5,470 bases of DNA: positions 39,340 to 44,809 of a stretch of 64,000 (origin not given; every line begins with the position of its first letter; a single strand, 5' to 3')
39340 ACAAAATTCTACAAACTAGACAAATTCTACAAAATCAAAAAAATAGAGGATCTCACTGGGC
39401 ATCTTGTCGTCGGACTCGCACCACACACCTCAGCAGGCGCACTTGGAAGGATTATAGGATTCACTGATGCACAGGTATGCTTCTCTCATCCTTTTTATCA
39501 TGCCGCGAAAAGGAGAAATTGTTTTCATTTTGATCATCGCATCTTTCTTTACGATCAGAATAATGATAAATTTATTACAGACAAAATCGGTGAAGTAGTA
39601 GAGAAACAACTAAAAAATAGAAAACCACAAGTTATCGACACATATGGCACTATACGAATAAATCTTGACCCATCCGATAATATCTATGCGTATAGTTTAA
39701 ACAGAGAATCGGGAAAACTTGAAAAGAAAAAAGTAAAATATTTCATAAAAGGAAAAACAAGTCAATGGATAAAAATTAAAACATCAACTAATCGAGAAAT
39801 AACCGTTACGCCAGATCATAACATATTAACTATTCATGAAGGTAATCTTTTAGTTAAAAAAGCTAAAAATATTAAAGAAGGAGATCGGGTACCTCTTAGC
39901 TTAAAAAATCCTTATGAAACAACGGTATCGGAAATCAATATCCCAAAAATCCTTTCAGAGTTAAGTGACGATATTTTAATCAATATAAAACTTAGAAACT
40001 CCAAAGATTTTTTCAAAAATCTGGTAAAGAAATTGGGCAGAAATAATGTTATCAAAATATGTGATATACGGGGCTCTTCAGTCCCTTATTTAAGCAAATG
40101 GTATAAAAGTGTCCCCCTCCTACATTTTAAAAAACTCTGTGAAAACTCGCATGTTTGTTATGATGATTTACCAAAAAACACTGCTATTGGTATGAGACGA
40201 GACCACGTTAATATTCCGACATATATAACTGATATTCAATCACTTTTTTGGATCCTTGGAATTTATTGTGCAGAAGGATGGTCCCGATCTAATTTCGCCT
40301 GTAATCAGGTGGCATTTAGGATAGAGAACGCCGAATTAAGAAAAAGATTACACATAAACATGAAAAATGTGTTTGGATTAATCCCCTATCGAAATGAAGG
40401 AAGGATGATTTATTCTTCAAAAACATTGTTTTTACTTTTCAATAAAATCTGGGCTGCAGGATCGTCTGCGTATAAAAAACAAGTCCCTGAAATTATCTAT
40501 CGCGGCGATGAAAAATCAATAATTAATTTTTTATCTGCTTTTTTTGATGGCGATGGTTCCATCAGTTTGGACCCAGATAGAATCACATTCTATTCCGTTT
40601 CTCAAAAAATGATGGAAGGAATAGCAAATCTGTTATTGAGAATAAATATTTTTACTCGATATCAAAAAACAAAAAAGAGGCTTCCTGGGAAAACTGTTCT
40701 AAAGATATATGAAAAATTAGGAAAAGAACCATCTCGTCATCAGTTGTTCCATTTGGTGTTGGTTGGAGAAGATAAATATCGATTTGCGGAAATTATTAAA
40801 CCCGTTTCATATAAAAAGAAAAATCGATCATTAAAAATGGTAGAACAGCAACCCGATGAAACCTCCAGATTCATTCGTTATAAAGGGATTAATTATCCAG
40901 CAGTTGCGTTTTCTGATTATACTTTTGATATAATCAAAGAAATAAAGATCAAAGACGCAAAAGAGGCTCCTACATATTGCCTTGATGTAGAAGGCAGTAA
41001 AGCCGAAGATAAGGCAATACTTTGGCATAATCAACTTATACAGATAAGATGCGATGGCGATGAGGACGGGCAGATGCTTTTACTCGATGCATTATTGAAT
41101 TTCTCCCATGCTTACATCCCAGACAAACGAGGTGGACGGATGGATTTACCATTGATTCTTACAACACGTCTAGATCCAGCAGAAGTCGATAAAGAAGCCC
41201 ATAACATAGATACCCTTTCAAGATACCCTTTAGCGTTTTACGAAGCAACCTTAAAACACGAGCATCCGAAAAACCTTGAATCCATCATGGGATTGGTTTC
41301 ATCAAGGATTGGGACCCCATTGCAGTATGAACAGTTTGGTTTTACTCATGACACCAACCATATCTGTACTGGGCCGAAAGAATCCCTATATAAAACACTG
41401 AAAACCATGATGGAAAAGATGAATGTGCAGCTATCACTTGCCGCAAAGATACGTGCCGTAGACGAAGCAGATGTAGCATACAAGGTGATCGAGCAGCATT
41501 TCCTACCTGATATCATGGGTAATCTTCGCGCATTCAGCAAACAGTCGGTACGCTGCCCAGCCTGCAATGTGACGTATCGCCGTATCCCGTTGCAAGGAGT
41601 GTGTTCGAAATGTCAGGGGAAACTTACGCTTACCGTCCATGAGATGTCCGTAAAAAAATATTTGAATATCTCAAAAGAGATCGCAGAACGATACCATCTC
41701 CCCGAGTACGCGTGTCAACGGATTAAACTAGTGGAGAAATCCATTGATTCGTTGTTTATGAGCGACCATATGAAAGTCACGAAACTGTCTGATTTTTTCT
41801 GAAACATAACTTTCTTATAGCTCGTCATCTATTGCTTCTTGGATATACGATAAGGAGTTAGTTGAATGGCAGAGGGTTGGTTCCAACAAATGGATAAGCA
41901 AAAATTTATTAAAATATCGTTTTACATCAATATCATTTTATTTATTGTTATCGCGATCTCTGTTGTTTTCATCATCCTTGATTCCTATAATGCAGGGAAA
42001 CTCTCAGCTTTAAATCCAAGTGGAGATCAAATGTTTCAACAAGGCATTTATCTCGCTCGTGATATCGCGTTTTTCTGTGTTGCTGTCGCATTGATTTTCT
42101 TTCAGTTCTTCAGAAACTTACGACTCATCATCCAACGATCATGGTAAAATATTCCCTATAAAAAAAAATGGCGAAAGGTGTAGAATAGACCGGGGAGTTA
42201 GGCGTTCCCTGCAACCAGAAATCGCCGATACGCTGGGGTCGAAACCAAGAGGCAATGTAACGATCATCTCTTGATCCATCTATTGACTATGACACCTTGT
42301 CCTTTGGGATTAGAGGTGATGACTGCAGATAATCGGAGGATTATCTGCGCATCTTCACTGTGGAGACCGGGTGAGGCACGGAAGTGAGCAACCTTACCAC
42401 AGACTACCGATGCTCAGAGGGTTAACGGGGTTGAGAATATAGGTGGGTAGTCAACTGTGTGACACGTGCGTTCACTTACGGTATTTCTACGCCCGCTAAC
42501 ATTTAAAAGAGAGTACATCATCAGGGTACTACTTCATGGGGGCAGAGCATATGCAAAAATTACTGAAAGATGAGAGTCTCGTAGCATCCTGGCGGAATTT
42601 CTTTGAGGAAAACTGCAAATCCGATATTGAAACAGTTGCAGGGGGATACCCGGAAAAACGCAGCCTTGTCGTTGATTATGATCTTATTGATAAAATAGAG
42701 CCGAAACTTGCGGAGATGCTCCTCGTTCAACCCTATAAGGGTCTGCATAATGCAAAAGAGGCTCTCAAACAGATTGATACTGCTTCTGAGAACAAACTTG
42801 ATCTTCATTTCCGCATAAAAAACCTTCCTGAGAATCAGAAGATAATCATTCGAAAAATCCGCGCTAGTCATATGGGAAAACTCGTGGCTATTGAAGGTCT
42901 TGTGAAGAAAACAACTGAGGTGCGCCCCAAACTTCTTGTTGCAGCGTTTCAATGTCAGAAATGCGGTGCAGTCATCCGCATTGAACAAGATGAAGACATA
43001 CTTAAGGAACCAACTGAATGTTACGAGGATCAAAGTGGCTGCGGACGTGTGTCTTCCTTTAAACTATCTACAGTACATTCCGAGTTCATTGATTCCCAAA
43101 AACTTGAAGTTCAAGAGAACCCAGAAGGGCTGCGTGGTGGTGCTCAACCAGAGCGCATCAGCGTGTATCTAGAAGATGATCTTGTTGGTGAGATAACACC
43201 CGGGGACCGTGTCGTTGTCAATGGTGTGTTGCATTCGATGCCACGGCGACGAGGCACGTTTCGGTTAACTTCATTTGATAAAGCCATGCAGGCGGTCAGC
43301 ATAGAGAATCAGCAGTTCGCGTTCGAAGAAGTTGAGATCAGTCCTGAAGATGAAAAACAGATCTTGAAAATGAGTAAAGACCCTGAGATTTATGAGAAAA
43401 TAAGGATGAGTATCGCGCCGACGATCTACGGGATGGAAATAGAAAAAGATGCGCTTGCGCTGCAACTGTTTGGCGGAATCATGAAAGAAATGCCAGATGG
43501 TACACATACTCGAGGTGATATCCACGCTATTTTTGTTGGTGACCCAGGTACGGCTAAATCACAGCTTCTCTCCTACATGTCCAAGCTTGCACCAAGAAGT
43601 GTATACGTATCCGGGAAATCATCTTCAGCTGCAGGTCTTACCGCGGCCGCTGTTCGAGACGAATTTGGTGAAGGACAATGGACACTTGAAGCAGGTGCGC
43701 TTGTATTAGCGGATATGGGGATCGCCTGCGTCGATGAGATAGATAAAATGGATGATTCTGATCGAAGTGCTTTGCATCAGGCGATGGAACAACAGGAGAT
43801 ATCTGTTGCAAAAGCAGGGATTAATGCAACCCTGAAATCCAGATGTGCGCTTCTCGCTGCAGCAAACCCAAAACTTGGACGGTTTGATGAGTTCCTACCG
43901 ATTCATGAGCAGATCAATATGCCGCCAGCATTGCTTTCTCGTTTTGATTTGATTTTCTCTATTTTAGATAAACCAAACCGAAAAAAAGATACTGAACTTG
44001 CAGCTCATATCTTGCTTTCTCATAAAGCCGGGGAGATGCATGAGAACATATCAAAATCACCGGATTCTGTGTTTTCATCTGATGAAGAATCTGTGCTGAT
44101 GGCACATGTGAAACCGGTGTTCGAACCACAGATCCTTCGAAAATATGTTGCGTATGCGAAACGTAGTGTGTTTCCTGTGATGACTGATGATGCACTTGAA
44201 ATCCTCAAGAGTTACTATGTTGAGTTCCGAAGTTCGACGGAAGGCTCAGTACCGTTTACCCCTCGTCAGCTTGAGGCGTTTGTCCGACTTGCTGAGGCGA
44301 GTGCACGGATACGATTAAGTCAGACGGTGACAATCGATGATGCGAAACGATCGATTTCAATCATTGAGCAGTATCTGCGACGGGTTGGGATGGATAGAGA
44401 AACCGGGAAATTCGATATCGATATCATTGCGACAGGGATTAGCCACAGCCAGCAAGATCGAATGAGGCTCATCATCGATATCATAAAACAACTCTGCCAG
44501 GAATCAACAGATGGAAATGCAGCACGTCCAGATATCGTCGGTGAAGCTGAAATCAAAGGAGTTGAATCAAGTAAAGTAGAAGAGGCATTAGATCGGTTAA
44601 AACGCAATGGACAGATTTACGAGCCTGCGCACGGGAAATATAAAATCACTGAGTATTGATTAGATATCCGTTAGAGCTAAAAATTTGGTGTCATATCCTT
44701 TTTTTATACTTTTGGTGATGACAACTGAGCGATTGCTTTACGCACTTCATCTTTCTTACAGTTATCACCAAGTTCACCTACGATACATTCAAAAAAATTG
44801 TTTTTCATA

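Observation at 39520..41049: DP2 intein with an atypical C-terminal junction (HN followed by QLIQIR before the CDGDED extein motif)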

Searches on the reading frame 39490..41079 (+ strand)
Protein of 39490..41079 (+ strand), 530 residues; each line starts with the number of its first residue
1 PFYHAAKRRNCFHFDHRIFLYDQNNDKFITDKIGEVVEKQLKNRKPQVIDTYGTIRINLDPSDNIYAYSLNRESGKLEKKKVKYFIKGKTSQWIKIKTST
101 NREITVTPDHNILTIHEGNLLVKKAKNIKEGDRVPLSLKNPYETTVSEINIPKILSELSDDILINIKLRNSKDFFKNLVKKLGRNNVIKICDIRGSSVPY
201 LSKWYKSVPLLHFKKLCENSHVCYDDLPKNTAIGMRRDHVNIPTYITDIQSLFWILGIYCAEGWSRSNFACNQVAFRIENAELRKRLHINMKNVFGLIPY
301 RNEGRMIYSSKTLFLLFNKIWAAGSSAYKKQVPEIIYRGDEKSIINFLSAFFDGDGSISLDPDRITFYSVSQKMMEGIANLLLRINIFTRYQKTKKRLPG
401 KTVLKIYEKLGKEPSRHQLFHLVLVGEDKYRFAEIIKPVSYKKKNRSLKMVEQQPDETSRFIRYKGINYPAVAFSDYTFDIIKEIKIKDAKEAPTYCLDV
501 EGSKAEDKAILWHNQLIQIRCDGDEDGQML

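Call 13: find_related_loci(query=window:39490-41079:+, collection=genome_contigs, flank=3000)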
Query window:39490-41079:+ (530 aa) in genome_contigs; peptide patterns used: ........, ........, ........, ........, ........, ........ (x = any residue, [..] = any of these).
185 stretches matched a pattern; 3 encode a relative of the query (tblastn E <= 1e-3); 3 distinct loci.
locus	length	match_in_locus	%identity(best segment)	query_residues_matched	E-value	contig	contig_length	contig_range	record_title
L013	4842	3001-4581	74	1-527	0e+0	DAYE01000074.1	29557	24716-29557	MAG TPA_asm: Euryarchaeota archaeon UBA33 UBA33_contig_762, whole genome shotgun sequence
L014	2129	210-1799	72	1-530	0e+0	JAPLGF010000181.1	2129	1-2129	MAG: Candidatus Atribacteria bacterium isolate LacPavin_0920_SED3_MAG_48_8 LacPavin_0920_SED3_scaffold_3922691, whole ge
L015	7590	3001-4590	73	1-530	0e+0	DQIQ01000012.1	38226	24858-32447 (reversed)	MAG TPA_asm: Thermoplasmata archaeon isolate 3300003432D scaffold_11, whole genome shotgun sequence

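Call 14: find_related_loci(query=window:39490-41079:+, collection=metagenome_contigs, flank=1500)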
Query window:39490-41079:+ (530 aa) in metagenome_contigs; peptide patterns used: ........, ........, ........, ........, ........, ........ (x = any residue, [..] = any of these).
246 stretches matched a pattern; 4 encode a relative of the query (tblastn E <= 1e-3); 4 distinct loci.
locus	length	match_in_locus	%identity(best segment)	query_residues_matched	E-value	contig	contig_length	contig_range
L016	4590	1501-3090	73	1-530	0e+0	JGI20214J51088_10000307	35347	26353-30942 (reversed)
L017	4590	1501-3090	72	1-530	0e+0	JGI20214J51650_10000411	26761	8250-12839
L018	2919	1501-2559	63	1-353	2e-154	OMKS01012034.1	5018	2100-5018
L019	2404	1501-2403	71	1-301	8e-156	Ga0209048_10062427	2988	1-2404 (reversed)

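Call 17: search_solved_structures(query=window:39490-41079:+, max_evalue=1, show_alignments=2)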
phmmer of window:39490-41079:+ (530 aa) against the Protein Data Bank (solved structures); distinct sequences matched with E-value up to 1: 26.
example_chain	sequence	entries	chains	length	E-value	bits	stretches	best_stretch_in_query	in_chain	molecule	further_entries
2cw7_A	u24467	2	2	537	1.4e-11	46.7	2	32-182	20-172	Endonuclease PI-PkoII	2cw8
6rpq_A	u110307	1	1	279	4.7e-08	35.1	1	31-137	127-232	Ubiquitin-like protein SMT3,1108aa long hypothetical cell division control protein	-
4e2u_A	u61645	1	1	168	6.7e-08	34.6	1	61-140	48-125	Pho radA intein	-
5bkh_A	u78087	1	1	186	1e-07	34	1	4-141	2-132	DNA polymerase II large subunit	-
2lqm_A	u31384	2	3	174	1.8e-07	33.1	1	61-134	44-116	Pho radA intein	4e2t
2jmz_A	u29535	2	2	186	5.3e-07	31.6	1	14-140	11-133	Hypothetical protein MJ0781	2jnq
2lcj_A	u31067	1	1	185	6.9e-07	31.2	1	55-182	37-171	Pab polC intein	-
6rpp_A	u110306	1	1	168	1.6e-06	30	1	31-135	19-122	Cell division control protein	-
7qsu_A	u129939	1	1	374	1.9e-06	29.8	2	64-137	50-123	V-ATPase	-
7qss_A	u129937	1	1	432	2.9e-06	29.1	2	64-137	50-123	V-type ATP synthase alpha chain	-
4o1s_A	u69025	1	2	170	1.6e-05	26.7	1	53-149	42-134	V-type ATP synthase alpha chain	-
9hth_A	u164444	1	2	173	2.4e-05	26.1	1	68-136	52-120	DNA-directed DNA polymerase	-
7qst_A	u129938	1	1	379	2.5e-05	26.1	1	65-159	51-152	V-type ATP synthase subunit A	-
7oec_A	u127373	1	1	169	0.001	20.8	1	55-140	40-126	DNA polymerase II large subunit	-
1mi8_A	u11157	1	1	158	0.027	16.1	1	59-169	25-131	DnaB intein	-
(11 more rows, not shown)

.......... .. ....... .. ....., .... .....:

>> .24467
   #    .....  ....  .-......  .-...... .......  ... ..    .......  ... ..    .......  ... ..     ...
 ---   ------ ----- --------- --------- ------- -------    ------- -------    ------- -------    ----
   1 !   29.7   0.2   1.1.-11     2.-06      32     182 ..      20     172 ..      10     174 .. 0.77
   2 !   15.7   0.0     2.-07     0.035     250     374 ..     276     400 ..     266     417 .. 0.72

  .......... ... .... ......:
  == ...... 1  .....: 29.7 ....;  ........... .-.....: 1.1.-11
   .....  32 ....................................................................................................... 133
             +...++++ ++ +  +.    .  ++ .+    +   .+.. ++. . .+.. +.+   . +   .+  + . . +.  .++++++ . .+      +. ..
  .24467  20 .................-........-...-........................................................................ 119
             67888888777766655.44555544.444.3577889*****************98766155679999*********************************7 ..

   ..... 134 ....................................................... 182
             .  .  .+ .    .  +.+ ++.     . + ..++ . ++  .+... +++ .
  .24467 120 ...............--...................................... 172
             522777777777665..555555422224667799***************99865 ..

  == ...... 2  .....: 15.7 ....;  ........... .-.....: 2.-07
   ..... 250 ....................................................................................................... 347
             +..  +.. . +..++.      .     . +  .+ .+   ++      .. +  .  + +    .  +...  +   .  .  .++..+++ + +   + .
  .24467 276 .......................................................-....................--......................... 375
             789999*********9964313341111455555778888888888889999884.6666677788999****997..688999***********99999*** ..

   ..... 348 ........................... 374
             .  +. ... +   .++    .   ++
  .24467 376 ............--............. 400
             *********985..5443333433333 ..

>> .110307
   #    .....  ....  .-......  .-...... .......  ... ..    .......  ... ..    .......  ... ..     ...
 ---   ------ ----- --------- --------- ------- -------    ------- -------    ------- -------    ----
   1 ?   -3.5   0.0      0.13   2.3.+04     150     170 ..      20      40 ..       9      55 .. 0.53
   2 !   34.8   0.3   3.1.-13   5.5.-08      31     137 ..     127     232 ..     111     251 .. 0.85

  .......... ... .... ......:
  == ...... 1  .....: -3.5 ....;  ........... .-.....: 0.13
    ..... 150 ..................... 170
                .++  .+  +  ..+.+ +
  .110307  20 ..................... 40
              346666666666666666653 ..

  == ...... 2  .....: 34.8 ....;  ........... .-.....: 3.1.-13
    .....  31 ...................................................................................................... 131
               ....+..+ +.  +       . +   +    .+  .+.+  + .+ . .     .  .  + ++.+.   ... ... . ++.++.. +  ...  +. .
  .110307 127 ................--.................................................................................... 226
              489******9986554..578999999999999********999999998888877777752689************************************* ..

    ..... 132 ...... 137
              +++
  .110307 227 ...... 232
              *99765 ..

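Call 34: predict_structure(alignment_id=A2)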
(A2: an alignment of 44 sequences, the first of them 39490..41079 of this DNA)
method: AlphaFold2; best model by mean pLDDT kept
length: 530 residues; sequences in the alignment: 44
mean_pLDDT: 91.8   pTM: 0.91
mean pLDDT of the five models: 91.8, 91.4, 91.3, 90.6, 90.5
residues with pLDDT >= 90: 429; 70-90: 82; 50-70: 5; < 50: 14
segments of 3 or more residues with pLDDT < 50: 1-6, 523-530
pLDDT, mean of each block of 10 residues (from residue 1): 50 95 95 96 89 87 95 93 92 96 94 92 95 96 93 97 96 96 95 83 93 97 95 92 97 98 91 93 97 96 92 96 94 96 97 95 93 97 95 86 84 87 95 96 96 92 94 92 96 91 88 94 47
secondary structure, 60 per line:
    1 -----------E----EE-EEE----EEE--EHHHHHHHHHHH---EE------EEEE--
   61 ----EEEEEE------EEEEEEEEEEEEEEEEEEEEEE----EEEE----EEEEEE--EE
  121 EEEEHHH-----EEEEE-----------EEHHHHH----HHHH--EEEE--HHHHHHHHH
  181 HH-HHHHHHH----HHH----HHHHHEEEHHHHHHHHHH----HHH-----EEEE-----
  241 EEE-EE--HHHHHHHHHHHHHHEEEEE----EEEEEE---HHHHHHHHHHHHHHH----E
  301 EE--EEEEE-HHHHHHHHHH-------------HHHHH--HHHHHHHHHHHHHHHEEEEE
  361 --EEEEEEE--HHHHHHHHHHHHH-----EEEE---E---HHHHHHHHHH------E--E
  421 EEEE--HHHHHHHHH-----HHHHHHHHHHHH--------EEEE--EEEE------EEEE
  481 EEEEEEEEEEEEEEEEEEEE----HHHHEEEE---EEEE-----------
elements in order: E20-22 E27-29 H33-43 E55-58 E65-70 E77-98 E103-106 E111-116 E119-124 E133-137 H151-155 H160-163 E166-169 H172-182 H184-190 H202-206 E207-209 H210-219 E232-235 E241-243 H249-262 E263-267 E272-277 H281-295 E300-302 E305-309 H311-320 H334-338 H341-355 E356-360 E363-369 H372-384 E390-393 H401-410 E420-424 H427-435 H441-452 E461-464 E467-470 E477-500 H505-508 E509-512 E516-519

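Call 38: fold_search(model_id=the predicted structure, library=pdb)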
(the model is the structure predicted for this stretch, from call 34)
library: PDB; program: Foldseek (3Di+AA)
matches with E <= 10: 289; with E <= 0.001: 85
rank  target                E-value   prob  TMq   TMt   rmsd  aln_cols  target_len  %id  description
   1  2cw7                  1.9e-29  1.00  0.65  0.64   9.0       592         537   17  Crystal structure of intein homing endonuclease II (released 2006-04-18)
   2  7qsu                  8.1e-23  1.00  0.57  0.81   5.1       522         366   15  Crystal structure of homing endonuclease-associated TliVMA intein (C1A, d333-339) (released 2022-03-30)
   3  7qss                  3.2e-21  1.00  0.58  0.70   9.1       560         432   15  Crystal structure of homing endonuclease-associated TliVMA intein (C1A) (released 2022-03-30)
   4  1dq3                  8.5e-20  1.00  0.54  0.61   7.5       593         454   11  CRYSTAL STRUCTURE OF AN ARCHAEAL INTEIN-ENCODED HOMING ENDONUCLEASE PI-PFUI (released 2000-07-05)
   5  7qst                  1.4e-17  1.00  0.52  0.73   5.8       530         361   12  Crystal structure of homing endonuclease-associated PhoVMA intein (C1A) (released 2022-03-30)
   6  1ef0_A                2.5e-12  1.00  0.37  0.44  24.1       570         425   11  CRYSTAL STRUCTURE OF PI-SCEI MINIPRECURSOR (released 2000-06-07)
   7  1vde_B                5.9e-12  1.00  0.35  0.41  24.6       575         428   11  PI-SCEI, A HOMING ENDONUCLEASE WITH PROTEIN SPLICING ACTIVITY (released 1998-04-08)
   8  1jva_B                7.4e-12  1.00  0.36  0.43  24.8       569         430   10  CRYSTAL STRUCTURE OF THE VMA1-DERIVED ENDONUCLEASE BEARING THE N AND C EXTEIN PROPEPTIDES (released 2002-08-29)
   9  1lws_A                1.1e-11  1.00  0.38  0.45  23.9       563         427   10  Crystal structure of the intein homing endonuclease PI-SceI bound to its recognition sequence (released 2002-09-27)
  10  1um2_A                1.4e-11  1.00  0.32  0.39  25.8       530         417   11  Crystal Structure of the Vma1-Derived Endonuclease with the Ligated Extein Segment (released 2004-09-22)
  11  1lwt_A                1.6e-11  1.00  0.38  0.43  23.4       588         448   12  Crystal structure of the intein homing endonuclease PI-SceI bound to its substrate DNA (Ca2+ free) (released 2002-09-27)
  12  1vde_A                3.4e-11  1.00  0.38  0.45  24.2       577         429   10  PI-SCEI, A HOMING ENDONUCLEASE WITH PROTEIN SPLICING ACTIVITY (released 1998-04-08)
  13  1jva_A                3.4e-11  1.00  0.36  0.42  25.2       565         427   10  CRYSTAL STRUCTURE OF THE VMA1-DERIVED ENDONUCLEASE BEARING THE N AND C EXTEIN PROPEPTIDES (released 2002-08-29)
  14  1dfa                  7.1e-11  1.00  0.33  0.41  24.6       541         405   10  CRYSTAL STRUCTURE OF PI-SCEI IN C2 SPACE GROUP (released 1999-12-08)
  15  1um2_B                8.9e-11  1.00  0.36  0.44  24.6       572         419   11  Crystal Structure of the Vma1-Derived Endonuclease with the Ligated Extein Segment (released 2004-09-22)
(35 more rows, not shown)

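Call 52: search_protein_representatives(protein=window:39490-41079:+)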
Query: 530 residues. Proteins with E-value up to 0.001 (for the whole library): 1521; up to 1e-10: 337; up to 1e-30: 39. The best 150 are listed.
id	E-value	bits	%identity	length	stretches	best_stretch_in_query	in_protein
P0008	2.4e-246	834.6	67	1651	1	1-530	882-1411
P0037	4.5e-111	388.2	40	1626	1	1-530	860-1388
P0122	4.1e-94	332.3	37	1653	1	1-529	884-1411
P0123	2.1e-87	310.2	39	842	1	1-530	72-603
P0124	9.1e-81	288.2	53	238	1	205-442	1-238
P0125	3.8e-78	279.6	35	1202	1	1-527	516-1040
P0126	1.5e-77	277.6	39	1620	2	241-529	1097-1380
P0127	1.7e-77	277.4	34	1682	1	1-529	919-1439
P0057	4.1e-75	269.6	31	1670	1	1-530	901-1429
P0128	2.9e-72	260.2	37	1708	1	1-529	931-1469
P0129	4.0e-62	226.7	33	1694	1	1-527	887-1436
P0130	1.2e-58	215.2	31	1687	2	195-529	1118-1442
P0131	3.4e-57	210.5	32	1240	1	1-528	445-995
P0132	2.5e-55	204.3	34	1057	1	1-425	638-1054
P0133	2.5e-55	204.3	36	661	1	108-526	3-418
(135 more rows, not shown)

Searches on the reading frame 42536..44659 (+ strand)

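Call 59: search_protein_families(library=pfam, proteins=[window:42536-44659:+], max_evalue=0.001)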
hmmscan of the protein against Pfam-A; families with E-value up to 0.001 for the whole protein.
window:42536-44659:+ (707 aa): 8 families
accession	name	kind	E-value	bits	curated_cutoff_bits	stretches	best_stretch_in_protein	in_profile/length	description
PF00493.29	MCM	-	9.9e-94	313.1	23.3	1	272-496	1-224/224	MCM P-loop domain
PF17207.9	MCM_OB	-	1.4e-34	119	24.8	1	105-235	2-125/126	MCM OB domain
PF17855.7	MCM_lid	-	2.5e-24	86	27.4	1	533-613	2-86/87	MCM AAA-lid domain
PF01078.27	Mg_chelatase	-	4.2e-08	33.3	20.3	1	380-445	94-158/207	Magnesium chelatase, subunit ChlI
PF21120.3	MCM_WH_arc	-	5.9e-07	29.9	26.1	1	641-703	1-63/63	Archaeal MCM, winged-helix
PF07728.20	AAA_5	-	7.6e-07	29.6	22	1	331-470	2-139/139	AAA domain (dynein-related subfamily)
PF21100.3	MCM_C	-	5.6e-05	23.3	27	1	639-704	3-63/64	MCM protein C-terminal winged helix-turn-helix domain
PF22798.2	DUF5817_CT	-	0.00042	20.5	29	0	666-702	17-52/54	DUF5817, C-terminal domain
